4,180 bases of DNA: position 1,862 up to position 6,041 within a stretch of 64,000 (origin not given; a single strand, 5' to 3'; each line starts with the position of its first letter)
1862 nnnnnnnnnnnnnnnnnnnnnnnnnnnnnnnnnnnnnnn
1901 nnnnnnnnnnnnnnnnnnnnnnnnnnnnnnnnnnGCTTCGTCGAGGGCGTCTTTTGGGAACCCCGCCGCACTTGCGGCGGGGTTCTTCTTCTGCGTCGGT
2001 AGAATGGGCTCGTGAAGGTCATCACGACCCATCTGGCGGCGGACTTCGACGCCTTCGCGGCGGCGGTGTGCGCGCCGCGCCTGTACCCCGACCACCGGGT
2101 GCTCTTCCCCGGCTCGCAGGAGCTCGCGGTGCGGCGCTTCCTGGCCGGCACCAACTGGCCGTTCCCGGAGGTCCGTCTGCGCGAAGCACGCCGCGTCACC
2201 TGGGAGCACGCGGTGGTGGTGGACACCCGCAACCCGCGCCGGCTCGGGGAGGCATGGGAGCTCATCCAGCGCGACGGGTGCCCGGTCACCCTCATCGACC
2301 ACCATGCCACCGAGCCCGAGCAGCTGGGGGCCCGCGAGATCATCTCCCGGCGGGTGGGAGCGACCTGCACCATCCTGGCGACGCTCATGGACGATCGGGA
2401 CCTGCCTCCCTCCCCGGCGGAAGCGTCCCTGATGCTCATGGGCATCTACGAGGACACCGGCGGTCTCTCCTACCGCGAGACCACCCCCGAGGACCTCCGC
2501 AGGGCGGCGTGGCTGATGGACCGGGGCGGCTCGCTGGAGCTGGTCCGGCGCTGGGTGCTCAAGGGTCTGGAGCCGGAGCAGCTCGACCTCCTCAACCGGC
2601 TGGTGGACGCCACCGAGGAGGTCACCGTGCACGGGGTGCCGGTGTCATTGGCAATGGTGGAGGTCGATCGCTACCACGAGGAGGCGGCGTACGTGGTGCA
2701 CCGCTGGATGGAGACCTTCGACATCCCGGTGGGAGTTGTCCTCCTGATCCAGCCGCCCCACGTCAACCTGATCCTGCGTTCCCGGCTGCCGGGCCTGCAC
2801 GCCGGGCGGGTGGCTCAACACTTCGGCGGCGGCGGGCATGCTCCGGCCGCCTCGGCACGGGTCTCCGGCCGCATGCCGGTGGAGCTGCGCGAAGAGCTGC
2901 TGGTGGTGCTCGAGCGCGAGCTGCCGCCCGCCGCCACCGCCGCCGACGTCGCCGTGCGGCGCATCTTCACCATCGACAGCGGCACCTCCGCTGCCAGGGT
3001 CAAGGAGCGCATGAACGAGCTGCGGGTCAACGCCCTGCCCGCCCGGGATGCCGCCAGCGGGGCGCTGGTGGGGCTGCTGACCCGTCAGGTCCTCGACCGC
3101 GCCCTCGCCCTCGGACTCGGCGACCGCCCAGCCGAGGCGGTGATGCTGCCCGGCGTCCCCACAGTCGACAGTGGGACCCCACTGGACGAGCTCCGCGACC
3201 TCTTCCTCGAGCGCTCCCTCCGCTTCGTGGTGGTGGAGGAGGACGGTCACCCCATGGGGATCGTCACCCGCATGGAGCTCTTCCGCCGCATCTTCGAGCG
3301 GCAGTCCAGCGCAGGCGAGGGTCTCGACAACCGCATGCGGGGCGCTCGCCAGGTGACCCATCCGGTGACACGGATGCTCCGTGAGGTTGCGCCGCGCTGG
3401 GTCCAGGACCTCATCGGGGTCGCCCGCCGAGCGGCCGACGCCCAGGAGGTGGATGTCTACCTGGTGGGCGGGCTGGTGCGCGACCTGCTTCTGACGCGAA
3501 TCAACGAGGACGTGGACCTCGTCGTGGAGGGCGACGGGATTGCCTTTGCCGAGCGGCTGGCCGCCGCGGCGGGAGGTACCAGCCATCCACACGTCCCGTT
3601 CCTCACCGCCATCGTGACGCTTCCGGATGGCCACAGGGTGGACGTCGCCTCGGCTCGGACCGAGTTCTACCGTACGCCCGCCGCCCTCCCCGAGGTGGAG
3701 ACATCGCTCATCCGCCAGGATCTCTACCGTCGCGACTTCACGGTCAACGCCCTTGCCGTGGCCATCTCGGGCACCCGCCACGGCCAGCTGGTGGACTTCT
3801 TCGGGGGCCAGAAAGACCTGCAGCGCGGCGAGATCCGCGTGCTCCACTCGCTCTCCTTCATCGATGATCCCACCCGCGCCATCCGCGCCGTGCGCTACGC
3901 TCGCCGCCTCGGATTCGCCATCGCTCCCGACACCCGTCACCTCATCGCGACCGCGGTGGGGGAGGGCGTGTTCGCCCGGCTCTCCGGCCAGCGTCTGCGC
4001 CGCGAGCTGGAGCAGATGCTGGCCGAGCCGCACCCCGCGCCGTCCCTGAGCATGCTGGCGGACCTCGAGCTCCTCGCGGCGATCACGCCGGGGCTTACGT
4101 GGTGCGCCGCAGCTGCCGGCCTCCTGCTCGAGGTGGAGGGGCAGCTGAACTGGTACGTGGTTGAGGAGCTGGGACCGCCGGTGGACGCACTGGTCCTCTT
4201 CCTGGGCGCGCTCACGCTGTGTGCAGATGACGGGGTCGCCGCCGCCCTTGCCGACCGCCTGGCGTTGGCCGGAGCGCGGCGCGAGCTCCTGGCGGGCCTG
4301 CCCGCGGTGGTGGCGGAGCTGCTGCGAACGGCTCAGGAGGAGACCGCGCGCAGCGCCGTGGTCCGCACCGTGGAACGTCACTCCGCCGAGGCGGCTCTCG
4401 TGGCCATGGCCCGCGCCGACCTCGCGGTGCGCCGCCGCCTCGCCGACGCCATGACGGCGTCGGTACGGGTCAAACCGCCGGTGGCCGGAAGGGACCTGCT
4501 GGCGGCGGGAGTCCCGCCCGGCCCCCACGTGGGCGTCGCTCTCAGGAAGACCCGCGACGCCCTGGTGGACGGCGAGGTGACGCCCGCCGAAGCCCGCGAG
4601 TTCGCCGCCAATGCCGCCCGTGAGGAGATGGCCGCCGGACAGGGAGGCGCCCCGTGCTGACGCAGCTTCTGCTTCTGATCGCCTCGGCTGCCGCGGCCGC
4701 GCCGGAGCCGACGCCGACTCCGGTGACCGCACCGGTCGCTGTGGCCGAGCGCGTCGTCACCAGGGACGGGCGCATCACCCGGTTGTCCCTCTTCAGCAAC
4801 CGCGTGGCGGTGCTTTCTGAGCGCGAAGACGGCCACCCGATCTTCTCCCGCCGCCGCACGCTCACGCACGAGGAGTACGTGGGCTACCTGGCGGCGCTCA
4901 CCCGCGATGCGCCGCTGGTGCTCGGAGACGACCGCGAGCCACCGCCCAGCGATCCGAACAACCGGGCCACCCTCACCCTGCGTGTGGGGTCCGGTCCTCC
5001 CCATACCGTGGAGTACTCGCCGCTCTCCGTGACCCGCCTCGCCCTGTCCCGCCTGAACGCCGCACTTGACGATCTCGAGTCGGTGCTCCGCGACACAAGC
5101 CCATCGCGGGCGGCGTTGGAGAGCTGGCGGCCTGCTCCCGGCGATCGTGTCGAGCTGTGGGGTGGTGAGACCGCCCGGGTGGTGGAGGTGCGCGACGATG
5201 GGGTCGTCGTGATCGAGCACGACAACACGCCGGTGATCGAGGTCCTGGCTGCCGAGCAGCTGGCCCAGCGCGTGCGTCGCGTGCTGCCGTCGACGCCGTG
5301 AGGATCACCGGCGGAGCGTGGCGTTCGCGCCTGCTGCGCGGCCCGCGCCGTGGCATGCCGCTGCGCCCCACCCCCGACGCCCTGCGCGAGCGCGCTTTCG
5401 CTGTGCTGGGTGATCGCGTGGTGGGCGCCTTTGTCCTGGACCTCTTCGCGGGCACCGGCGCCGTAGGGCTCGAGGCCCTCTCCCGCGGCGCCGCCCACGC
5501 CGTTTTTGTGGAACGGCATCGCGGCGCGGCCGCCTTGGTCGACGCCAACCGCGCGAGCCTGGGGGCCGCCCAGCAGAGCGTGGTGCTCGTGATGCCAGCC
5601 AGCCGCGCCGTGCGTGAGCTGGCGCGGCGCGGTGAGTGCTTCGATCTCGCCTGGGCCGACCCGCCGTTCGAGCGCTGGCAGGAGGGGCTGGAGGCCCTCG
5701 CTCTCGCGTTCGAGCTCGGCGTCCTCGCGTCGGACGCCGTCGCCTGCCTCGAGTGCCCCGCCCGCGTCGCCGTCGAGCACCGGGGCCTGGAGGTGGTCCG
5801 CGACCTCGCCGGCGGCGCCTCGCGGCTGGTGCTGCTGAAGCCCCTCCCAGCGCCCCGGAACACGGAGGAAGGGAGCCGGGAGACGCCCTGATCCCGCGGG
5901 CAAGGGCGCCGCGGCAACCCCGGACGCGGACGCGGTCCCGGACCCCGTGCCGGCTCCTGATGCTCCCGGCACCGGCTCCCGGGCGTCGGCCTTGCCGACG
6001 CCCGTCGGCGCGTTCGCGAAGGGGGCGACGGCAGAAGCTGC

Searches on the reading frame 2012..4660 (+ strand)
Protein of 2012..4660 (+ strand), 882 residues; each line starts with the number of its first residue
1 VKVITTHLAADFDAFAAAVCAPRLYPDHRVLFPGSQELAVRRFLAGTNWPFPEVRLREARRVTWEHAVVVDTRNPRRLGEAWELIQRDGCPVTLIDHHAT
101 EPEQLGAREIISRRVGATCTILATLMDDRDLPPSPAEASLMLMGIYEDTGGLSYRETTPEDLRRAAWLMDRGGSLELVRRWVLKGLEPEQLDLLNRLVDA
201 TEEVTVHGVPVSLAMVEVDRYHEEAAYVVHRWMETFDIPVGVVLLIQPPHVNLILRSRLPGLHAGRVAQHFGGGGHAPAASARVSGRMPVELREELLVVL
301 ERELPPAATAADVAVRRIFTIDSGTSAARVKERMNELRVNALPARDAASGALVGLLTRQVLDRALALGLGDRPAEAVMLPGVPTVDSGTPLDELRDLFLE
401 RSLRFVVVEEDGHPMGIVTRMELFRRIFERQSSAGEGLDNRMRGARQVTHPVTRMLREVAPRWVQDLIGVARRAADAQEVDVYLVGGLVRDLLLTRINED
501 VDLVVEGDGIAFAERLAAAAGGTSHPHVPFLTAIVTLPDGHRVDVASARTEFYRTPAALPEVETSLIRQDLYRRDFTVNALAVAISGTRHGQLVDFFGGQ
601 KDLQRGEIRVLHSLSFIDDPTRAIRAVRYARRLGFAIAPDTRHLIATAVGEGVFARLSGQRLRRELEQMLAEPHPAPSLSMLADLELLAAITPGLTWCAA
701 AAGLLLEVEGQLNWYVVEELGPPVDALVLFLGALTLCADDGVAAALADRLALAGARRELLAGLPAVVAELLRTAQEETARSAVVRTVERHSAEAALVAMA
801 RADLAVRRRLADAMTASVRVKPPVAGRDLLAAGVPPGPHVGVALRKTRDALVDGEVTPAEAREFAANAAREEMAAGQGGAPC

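Call 66: search_protein_families(library=pfam, proteins=[window:2012-4660:+])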
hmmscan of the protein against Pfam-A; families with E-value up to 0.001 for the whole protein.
window:2012-4660:+ (882 aa): 5 families
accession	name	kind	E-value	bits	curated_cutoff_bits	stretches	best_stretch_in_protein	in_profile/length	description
PF01743.26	PolyA_pol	-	5.4e-26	91.8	23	1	482-609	1-126/126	Poly A polymerase head domain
PF00571.33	CBS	-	3.4e-14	53.4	24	1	375-428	2-56/57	CBS domain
PF12627.12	PolyA_pol_RNAbd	-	9e-09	35.4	22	1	634-695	1-60/64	Probable RNA and SrmB- binding site of polymerase A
PF01368.27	DHH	-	1.1e-08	35.8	28.1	1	3-145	3-125/125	DHH family, N-terminal domain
PF02272.25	DHHA1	-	0.0004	21.2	25.9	0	225-301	18-97/102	DHHA1 domain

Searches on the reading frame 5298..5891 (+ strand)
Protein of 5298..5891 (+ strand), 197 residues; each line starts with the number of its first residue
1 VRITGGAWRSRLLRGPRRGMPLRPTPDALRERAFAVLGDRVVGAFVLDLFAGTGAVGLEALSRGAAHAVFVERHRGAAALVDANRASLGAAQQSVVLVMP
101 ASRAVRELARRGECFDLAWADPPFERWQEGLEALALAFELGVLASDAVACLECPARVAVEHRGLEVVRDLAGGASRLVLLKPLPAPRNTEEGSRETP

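Call 55: search_protein_families(library=pfam, proteins=[window:5298-5891:+])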
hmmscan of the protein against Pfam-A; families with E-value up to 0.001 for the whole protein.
window:5298-5891:+ (197 aa): 1 family
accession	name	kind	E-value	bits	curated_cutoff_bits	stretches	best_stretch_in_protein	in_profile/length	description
PF03602.21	Cons_hypoth95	-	8.8e-36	123.7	24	1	1-179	1-180/182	Conserved hypothetical protein 95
